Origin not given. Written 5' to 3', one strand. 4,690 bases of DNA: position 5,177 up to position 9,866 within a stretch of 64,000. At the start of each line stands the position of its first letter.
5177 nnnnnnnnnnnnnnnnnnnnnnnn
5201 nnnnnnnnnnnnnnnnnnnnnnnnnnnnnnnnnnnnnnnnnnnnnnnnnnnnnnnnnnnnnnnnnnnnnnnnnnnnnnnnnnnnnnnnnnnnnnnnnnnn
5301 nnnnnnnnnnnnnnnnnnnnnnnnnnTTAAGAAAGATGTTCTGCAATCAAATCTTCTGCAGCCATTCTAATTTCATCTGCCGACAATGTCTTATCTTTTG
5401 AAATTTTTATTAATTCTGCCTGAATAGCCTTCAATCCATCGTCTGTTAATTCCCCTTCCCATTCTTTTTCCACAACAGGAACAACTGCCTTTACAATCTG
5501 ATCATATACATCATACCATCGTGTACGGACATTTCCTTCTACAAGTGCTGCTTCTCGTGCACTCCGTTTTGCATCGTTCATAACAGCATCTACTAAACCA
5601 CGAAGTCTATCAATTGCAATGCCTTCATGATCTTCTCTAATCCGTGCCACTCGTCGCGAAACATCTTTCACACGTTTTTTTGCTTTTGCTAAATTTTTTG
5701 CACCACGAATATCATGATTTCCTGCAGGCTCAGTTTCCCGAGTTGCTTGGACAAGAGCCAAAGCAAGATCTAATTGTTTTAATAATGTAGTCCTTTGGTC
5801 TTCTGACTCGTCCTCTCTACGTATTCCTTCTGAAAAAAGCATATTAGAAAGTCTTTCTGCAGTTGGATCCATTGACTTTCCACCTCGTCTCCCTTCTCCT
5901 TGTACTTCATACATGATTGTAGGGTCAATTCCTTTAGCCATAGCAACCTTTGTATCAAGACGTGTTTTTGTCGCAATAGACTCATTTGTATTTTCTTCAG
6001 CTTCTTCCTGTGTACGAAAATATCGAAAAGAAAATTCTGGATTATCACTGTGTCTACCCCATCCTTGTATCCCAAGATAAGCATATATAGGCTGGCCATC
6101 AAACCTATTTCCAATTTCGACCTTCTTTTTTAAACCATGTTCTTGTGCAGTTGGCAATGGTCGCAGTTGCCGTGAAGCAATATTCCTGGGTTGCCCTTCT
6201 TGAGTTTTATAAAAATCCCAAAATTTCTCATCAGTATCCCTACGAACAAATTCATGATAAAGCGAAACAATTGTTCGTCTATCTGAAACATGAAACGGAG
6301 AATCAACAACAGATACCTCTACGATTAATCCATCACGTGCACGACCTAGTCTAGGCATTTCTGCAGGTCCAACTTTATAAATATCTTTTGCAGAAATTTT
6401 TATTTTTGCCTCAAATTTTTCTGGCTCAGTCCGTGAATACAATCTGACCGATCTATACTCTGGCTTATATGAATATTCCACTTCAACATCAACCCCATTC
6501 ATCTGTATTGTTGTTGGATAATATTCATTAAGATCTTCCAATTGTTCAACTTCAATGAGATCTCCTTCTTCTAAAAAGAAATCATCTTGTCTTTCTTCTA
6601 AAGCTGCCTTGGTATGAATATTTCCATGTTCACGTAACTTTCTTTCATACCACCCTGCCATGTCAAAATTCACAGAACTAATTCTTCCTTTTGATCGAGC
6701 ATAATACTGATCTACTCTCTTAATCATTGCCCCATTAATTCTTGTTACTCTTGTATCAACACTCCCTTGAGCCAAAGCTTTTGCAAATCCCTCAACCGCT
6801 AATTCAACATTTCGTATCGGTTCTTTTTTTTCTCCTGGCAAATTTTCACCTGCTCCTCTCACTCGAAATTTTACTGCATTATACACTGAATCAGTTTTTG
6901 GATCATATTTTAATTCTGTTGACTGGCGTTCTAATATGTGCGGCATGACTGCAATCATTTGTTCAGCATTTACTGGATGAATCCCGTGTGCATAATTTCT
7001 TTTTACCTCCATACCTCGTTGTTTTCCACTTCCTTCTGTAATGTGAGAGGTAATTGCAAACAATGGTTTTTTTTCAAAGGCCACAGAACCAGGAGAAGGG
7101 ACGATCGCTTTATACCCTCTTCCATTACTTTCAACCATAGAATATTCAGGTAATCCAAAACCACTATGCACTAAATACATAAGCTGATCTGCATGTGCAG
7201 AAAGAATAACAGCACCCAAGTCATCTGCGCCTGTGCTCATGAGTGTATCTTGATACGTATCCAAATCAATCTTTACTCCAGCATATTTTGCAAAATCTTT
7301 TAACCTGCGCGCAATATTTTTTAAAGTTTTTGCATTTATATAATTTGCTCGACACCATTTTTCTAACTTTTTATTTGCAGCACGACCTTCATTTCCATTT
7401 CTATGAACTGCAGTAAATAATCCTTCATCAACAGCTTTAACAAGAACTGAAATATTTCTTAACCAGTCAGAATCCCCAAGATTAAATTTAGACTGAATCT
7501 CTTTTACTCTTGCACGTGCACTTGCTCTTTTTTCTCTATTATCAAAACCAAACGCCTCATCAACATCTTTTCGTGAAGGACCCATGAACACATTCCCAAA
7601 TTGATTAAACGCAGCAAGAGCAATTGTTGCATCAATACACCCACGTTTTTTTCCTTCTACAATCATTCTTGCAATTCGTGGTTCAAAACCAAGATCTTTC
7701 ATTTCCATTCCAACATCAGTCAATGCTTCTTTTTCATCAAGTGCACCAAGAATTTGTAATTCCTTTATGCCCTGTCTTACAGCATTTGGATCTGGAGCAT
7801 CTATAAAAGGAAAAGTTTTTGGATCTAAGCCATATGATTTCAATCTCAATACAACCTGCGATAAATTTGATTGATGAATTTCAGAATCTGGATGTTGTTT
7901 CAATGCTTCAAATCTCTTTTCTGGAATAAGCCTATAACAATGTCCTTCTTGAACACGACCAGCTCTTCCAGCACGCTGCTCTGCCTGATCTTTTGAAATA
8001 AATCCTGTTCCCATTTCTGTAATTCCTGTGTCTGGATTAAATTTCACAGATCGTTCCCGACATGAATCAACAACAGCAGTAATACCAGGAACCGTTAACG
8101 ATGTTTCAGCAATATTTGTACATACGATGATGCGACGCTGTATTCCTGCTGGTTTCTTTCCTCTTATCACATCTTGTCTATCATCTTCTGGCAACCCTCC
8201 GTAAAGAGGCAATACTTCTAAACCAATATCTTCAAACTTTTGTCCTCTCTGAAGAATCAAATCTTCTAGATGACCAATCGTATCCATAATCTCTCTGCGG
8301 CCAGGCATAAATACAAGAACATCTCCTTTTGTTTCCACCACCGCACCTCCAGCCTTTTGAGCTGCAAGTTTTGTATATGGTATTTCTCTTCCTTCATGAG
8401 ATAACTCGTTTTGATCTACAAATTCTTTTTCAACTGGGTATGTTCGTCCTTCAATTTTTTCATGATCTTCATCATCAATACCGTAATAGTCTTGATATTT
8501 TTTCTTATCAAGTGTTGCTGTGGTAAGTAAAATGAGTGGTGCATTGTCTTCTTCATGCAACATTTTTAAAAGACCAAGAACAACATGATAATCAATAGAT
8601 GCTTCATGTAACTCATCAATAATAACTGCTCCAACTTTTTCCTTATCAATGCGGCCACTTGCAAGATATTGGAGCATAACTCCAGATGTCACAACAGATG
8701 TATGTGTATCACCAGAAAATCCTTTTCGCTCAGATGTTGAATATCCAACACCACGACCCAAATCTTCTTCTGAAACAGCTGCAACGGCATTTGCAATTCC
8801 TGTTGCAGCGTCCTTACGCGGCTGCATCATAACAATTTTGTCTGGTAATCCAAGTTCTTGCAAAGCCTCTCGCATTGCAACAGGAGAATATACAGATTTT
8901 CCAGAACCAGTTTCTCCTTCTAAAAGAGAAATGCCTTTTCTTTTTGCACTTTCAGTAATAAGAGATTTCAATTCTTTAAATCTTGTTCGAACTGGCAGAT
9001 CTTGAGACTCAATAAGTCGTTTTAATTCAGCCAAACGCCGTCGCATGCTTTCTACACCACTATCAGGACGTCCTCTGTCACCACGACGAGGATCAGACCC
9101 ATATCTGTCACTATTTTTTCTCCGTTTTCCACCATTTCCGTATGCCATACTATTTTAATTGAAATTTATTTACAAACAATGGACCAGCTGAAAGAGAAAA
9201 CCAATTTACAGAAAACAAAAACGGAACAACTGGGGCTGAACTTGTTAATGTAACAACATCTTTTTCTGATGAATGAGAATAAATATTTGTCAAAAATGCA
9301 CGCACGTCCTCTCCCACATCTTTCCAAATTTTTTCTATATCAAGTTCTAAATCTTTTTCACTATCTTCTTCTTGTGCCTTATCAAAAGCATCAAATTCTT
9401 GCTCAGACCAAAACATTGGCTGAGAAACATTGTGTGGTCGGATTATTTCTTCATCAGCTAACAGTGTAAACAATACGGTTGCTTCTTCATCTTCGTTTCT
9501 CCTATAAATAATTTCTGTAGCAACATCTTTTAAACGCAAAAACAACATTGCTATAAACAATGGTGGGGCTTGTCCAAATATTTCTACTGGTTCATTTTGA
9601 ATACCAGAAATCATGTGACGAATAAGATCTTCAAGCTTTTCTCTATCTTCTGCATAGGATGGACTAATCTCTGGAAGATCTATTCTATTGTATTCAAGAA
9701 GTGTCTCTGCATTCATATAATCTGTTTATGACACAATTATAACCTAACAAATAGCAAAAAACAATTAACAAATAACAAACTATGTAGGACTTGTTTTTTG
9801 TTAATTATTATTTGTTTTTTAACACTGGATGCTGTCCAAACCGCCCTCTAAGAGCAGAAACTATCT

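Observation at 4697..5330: Palindrome-dense convergent intergenic region hiding a leaderless 30-aa, 8-cysteine peptide gene with its own terminator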

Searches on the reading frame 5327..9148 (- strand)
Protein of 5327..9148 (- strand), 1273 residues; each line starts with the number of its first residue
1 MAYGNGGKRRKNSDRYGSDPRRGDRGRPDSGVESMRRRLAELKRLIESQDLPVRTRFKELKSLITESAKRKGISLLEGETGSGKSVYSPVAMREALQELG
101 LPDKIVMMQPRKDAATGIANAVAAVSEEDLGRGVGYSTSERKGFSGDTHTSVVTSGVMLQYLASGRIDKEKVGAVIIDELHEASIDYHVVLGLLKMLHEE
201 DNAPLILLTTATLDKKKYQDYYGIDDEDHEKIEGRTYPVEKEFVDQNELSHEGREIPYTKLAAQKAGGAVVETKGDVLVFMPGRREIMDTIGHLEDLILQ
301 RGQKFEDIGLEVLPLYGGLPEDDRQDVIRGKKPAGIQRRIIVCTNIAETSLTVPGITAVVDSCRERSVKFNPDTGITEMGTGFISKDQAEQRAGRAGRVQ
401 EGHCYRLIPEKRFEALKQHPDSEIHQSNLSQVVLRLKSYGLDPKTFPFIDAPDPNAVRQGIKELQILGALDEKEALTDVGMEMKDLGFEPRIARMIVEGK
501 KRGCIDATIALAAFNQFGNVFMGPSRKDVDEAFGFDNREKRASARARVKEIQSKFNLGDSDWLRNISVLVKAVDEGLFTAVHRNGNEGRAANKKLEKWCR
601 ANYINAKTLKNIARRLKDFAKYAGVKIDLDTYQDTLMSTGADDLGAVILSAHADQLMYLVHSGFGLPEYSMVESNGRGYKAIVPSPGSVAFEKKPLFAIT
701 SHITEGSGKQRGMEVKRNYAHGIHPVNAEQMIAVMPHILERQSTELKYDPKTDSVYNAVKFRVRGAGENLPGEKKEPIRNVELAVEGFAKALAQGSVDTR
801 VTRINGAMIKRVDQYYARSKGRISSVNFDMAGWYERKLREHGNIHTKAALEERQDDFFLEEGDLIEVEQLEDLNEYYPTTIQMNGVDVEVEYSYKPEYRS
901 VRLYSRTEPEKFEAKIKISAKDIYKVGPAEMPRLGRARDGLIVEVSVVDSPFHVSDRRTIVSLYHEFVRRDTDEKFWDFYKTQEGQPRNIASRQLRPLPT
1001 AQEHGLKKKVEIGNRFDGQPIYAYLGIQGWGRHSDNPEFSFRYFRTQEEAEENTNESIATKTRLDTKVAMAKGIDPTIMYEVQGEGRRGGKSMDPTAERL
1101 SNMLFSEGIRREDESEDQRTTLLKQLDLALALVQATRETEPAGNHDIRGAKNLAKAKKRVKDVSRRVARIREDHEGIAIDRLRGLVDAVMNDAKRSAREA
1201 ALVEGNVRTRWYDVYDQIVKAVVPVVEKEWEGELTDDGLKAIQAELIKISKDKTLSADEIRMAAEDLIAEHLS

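Call 6: search_protein_families(library=pfam, proteins=[window:5327-9148:-], max_evalue=0.01)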
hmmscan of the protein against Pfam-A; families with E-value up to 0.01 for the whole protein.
window:5327-9148:- (1273 aa): 6 families
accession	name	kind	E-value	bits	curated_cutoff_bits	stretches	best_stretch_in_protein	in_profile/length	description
PF00271.37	Helicase_C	-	5.1e-13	49.7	23.5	1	272-399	13-109/110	Helicase conserved C-terminal domain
PF21010.2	HA2_C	-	5.5e-09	36.9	21.3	1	489-561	1-73/77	Helicase associated domain (HA2), ratchet-like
PF00270.35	DEAD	-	9.4e-09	35.7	26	1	75-219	18-165/167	DEAD/DEAH box helicase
PF04851.21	ResIII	-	3.8e-05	24.1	22.5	1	62-213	14-162/164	Type III restriction enzyme, res subunit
PF13401.12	AAA_22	-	6.2e-05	23.8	27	1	70-215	4-128/130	AAA domain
PF04408.29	HA2_N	-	0.00036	21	21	1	461-483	2-24/29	Helicase associated domain (HA2), winged-helix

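Call 13: find_related_loci(query=window:5327-9148:-, collection=genome_contigs, flank=10000)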
Query window:5327-9148:- (1273 aa) in genome_contigs; peptide patterns used: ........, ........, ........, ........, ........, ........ (x = any residue, [..] = any of these).
91 stretches matched a pattern, but none encodes a relative of the query by tblastn (E <= 1e-3).
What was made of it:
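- Tried and rejected: find_related_loci with the helicase in GTDB genomes found nothing (call 13).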

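Call 19: find_homologous_proteins(query=window:5327-9148:-, max_evalue=1e-20)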
Query window:5327-9148:- (1273 aa): 7961 proteins with E <= 1e-20 among 8000 candidates; the best 120 are listed.
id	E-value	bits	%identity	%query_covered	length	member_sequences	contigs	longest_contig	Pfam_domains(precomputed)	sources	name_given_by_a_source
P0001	0.0e+0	2858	100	100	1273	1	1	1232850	PF00270.36,PF00271.38,PF21010.3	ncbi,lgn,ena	-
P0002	4.6e-262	891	43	83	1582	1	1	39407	PF00270.36,PF00271.38,PF04851.22,PF21010.3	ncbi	-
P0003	2.9e-246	838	41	85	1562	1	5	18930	PF00270.36,PF00271.38,PF17871.8,PF04851.22,PF21010.3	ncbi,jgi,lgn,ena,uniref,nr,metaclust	ncbi:MAG: hypothetical protein A2493_01735 [Candidatus Magasanikbacteria bacterium RIFOXYC12_FULL_33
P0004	1.4e-237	810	42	81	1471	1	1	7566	PF00270.36,PF00271.38,PF04408.30,PF21010.3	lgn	-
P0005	3.8e-237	808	40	81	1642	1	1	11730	PF00270.36,PF00271.38,PF04851.22,PF21010.3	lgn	-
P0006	4.0e-230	785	41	80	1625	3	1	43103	PF00270.36,PF00271.38,PF04408.30,PF21010.3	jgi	-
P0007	6.9e-230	784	40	80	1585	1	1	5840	PF00270.36,PF00271.38,PF04408.30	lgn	-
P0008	1.1e-225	770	40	80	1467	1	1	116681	PF00270.36,PF00271.38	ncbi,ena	-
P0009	8.7e-225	767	40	81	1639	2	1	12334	PF00270.36,PF00271.38,PF04408.30,PF21010.3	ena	-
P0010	7.5e-223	761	39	81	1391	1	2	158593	PF00270.36,PF00271.38,PF04408.30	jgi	jgi:HrpA-like RNA helicase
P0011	7.2e-219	748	39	82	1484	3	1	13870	PF00270.36,PF00271.38,PF21010.3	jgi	-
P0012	7.3e-218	744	39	81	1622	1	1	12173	PF00270.36,PF00271.38,PF04408.30,PF21010.3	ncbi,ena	-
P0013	4.7e-217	742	39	82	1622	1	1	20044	PF00270.36,PF00271.38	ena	-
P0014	3.1e-216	739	40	81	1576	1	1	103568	PF00270.36,PF00271.38,PF04408.30,PF21010.3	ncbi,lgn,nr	ncbi:MAG: hypothetical protein HYV53_00040 [Parcubacteria group bacterium]|nr:hypothetical protein [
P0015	1.1e-208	714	38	81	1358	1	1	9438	PF00270.36,PF00271.38,PF04408.30,PF21010.3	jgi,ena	-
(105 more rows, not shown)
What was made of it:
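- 5327..9148 (-): Convergent neighbour: 1273-aa DEAH/HA2 helicase. Its best named relatives are in Magasanikbacteria/Parcubacteria, with the closest homologue 43% identical and the closest named one 41%. Calls 6, 19.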

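Call 77: find_encoding_contigs(protein=P0002, flank=10000, max_places=3)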
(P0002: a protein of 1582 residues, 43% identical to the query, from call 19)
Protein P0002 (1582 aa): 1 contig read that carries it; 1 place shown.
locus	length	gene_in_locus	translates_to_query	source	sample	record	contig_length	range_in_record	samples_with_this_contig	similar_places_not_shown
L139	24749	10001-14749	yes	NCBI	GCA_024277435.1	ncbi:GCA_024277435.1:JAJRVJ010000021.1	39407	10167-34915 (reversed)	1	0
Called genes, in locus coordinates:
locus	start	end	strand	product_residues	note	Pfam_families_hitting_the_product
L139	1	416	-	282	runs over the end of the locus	-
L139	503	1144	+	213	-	PF00717:Peptidase_S24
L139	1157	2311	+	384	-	PF18145:SAVED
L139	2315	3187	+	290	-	PF18144:SMODS, PF01909:NTP_transf_2 (weak), PF21654:DncV-like_NTFase (weak)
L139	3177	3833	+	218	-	-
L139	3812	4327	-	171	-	-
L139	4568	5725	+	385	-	-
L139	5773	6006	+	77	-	-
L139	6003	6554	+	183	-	-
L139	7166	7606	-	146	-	-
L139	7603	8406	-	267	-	-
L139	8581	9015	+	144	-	-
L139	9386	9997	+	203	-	-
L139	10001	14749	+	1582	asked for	PF04851:ResIII (faint), PF00270:DEAD, PF00271:Helicase_C, PF21010:HA2_C (weak)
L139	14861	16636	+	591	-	PF00009:GTP_EFTU, PF01926:MMR_HSR1 (weak), PF22042:EF-G_D2, PF03144:GTP_EFTU_D2, PF14492:EFG_III (weak), PF00679:EFG_C, PF21018:BipA_C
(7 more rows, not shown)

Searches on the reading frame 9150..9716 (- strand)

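Call 6: search_protein_families(library=pfam, proteins=[window:9150-9716:-], max_evalue=0.01)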
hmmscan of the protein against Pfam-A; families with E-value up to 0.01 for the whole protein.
window:9150-9716:- (188 aa): 0 families

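Call 87: search_protein_families(library=pfam, proteins=[window:9150-9716:-], max_evalue=1)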
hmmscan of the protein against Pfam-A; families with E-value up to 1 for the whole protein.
window:9150-9716:- (188 aa): 1 family
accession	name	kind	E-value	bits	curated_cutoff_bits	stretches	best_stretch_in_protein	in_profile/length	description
PF18569.7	Thioredoxin_16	-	0.23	12.1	26.5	0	109-139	51-81/93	Thioredoxin-like domain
